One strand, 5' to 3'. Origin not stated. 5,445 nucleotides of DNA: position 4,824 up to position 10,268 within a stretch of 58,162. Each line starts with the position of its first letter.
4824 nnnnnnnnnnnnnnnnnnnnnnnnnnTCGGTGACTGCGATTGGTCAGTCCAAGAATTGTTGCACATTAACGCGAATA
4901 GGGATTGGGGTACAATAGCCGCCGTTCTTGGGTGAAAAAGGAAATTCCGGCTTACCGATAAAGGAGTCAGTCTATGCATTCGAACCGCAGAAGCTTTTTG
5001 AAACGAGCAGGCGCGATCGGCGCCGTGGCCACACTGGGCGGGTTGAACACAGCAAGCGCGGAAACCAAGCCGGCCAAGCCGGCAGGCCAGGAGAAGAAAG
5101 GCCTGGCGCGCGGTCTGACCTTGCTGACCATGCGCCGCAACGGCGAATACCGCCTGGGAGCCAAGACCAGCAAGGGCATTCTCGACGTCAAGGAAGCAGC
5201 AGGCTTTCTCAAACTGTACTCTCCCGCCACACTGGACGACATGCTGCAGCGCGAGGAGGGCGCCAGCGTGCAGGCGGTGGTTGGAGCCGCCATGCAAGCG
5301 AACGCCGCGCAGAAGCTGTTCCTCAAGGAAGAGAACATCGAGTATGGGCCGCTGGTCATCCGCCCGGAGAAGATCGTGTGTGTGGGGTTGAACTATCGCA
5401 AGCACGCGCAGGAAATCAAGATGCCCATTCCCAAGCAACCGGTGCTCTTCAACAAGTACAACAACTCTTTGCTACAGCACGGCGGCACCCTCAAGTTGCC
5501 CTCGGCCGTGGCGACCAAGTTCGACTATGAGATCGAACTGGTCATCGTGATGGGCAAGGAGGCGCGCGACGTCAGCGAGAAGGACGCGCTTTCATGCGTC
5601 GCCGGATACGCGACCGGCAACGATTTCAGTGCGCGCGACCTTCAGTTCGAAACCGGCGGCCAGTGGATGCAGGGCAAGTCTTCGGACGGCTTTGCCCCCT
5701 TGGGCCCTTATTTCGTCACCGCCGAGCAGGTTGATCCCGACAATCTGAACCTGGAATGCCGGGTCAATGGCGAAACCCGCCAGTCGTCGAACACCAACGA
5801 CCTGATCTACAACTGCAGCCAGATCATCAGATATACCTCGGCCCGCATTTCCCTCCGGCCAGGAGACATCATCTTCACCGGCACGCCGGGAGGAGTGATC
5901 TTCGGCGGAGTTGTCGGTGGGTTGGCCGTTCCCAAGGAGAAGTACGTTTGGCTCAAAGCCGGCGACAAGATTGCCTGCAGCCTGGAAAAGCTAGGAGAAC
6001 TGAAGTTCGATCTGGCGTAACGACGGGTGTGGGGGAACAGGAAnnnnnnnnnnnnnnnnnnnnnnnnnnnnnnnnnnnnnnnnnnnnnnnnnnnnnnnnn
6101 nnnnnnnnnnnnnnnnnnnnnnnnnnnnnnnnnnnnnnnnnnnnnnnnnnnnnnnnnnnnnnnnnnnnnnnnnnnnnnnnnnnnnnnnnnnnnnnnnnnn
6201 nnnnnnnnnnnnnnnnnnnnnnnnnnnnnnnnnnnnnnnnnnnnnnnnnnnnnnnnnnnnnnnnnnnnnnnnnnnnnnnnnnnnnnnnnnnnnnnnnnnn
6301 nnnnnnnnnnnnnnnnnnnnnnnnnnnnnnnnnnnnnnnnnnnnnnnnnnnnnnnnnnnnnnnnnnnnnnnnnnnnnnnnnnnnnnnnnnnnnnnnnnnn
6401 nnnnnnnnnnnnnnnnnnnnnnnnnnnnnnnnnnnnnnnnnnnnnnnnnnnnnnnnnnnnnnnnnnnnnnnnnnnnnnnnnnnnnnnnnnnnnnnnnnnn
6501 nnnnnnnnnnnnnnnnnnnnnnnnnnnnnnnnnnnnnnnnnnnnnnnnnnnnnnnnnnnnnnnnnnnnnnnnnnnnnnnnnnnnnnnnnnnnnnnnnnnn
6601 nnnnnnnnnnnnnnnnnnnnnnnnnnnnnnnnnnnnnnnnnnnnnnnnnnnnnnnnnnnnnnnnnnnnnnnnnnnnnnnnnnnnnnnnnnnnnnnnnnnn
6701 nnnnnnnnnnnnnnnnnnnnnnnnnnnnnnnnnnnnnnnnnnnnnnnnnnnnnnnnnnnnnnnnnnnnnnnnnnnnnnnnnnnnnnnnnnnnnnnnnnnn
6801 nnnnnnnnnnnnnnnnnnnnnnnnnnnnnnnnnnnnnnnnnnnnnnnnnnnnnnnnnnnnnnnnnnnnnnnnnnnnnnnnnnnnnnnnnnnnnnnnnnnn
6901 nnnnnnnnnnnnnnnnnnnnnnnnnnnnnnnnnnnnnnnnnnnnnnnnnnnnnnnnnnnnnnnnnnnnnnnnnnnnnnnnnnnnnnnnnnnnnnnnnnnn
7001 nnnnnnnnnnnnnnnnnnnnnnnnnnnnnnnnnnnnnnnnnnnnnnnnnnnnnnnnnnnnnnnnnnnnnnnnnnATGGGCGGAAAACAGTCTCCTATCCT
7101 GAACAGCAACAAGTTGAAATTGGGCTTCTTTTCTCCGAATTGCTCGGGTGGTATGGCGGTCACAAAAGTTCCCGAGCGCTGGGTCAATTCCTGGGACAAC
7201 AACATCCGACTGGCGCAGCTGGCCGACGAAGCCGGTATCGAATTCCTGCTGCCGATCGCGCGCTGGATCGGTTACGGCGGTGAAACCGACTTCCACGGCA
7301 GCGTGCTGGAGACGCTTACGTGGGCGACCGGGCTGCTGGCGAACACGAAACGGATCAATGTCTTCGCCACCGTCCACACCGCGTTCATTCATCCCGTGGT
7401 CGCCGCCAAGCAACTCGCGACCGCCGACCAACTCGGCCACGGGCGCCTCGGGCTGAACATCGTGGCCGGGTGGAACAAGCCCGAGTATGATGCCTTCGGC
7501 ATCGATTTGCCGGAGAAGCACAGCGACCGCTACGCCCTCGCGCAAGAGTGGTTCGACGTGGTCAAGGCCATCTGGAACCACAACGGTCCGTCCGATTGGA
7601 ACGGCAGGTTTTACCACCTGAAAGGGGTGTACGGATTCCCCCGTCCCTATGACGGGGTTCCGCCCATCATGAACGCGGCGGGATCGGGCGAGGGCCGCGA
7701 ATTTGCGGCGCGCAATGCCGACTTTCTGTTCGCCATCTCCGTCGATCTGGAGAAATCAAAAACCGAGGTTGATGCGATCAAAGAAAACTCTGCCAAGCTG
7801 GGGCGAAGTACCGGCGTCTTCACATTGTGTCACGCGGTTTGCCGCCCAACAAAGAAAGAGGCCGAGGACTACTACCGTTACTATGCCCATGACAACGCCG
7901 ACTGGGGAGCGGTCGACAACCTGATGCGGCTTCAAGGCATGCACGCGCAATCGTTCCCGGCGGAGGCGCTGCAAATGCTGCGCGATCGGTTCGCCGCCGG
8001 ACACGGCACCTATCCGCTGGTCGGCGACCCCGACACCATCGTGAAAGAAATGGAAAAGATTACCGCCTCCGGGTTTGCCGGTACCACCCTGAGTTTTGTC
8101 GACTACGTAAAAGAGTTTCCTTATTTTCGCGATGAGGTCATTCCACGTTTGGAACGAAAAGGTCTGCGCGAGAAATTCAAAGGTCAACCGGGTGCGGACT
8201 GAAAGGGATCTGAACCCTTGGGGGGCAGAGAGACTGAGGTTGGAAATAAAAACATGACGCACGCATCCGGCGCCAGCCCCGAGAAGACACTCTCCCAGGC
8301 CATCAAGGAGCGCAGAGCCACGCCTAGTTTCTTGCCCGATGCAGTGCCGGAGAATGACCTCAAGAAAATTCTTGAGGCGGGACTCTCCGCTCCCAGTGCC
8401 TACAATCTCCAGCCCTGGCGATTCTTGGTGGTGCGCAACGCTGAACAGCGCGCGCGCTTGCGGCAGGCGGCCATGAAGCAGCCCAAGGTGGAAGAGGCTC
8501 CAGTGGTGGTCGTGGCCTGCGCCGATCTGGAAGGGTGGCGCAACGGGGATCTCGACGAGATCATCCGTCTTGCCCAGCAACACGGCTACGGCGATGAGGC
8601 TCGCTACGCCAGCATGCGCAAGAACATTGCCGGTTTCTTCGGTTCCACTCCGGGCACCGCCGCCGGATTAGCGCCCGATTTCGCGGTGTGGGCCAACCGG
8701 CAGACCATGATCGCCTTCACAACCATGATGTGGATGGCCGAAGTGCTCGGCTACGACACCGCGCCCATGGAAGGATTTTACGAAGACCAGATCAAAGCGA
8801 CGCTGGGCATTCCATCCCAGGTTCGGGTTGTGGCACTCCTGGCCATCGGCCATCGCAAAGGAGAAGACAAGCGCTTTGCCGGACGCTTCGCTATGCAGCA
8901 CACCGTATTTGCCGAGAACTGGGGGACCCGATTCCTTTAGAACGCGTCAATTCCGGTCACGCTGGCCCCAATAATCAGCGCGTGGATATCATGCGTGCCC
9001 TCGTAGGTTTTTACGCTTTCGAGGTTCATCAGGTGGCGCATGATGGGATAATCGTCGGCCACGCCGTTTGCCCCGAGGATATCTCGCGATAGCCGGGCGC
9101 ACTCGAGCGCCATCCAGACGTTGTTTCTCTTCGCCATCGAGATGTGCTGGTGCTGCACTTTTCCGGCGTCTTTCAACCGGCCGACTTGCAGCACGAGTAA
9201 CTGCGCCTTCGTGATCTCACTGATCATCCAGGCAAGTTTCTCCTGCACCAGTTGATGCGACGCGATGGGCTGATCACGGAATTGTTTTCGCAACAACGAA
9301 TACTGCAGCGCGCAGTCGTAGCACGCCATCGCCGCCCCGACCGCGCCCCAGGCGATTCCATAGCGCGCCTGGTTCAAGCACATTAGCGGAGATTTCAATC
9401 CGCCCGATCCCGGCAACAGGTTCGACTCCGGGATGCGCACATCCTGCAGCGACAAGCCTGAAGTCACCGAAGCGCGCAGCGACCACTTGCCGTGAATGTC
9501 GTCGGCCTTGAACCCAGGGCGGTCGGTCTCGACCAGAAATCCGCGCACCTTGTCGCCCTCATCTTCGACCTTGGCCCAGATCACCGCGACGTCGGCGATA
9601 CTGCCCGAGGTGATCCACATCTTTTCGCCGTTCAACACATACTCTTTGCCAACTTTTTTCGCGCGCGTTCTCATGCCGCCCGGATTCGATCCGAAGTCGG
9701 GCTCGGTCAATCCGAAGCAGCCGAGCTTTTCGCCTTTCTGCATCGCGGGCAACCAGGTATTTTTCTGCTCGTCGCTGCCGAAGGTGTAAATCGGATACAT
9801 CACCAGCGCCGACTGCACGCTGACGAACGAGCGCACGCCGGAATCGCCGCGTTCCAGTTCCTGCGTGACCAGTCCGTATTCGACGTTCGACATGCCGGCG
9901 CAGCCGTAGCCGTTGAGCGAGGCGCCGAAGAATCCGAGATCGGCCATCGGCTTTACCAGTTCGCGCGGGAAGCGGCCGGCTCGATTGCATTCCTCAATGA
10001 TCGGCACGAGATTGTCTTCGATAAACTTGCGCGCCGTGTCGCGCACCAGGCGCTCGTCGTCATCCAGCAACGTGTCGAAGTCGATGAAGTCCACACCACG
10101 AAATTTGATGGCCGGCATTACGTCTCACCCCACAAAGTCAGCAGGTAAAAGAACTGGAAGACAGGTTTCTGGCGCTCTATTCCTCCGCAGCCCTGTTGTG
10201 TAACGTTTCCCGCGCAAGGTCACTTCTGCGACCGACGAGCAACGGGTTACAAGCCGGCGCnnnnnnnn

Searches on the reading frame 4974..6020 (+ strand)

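Call 53: search_protein_families(library=pfam, proteins=[window:4974-6020:+], max_evalue=0.001)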
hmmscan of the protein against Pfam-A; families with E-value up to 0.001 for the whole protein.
window:4974-6020:+ (348 aa): 1 family
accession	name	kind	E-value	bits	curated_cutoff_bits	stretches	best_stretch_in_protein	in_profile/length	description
PF01557.24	FAA_hydrolase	-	4.2e-66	223.1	23.9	1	133-345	1-211/214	Fumarylacetoacetate (FAA) hydrolase C-terminal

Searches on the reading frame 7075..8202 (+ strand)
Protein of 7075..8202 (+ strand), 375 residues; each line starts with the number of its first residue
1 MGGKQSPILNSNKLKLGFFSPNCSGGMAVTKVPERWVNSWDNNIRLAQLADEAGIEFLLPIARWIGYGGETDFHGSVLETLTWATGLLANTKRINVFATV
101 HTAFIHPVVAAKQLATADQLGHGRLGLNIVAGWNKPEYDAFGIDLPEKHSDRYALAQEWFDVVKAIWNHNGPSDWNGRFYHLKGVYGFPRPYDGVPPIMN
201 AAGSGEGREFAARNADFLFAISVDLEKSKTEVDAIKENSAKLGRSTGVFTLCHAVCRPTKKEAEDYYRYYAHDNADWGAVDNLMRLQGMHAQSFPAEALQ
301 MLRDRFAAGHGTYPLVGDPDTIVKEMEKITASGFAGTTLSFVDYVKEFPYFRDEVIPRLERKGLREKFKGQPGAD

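Call 53: search_protein_families(library=pfam, proteins=[window:7075-8202:+], max_evalue=0.001)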
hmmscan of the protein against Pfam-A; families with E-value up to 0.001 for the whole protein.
window:7075-8202:+ (375 aa): 1 family
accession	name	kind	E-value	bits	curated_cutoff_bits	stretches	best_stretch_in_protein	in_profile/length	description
PF00296.26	Bac_luciferase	-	8.8e-59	199.8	27.9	1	15-334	2-312/314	Luciferase-like monooxygenase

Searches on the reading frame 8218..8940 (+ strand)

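Call 53: search_protein_families(library=pfam, proteins=[window:8218-8940:+], max_evalue=0.001)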
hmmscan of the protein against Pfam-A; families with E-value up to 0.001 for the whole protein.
window:8218-8940:+ (240 aa): 2 families
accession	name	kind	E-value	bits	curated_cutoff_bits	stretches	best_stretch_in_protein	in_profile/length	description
PF00881.29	Nitroreductase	-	3.3e-31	109.1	23.5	1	29-212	1-167/167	Nitroreductase family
PF14512.11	TM1586_NiRdase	-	2.6e-05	24.4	27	1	45-79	157-191/215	Putative TM nitroreductase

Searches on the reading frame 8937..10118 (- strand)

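Call 53: search_protein_families(library=pfam, proteins=[window:8937-10118:-], max_evalue=0.001)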
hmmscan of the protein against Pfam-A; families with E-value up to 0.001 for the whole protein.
window:8937-10118:- (393 aa): 4 families
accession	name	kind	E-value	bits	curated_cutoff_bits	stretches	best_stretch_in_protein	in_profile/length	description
PF02771.21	Acyl-CoA_dh_N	-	6.6e-35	120.3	22.9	1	20-130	2-113/113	Acyl-CoA dehydrogenase, N-terminal domain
PF00441.29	Acyl-CoA_dh_1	-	2.1e-30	106.3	22.4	1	240-387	3-149/150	Acyl-CoA dehydrogenase, C-terminal domain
PF02770.24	Acyl-CoA_dh_M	-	1.3e-21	77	33.3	1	134-227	1-97/97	Acyl-CoA dehydrogenase, middle domain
PF08028.16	Acyl-CoA_dh_2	-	2.1e-10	41.4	22.7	1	254-375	2-132/134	Acyl-CoA dehydrogenase, C-terminal domain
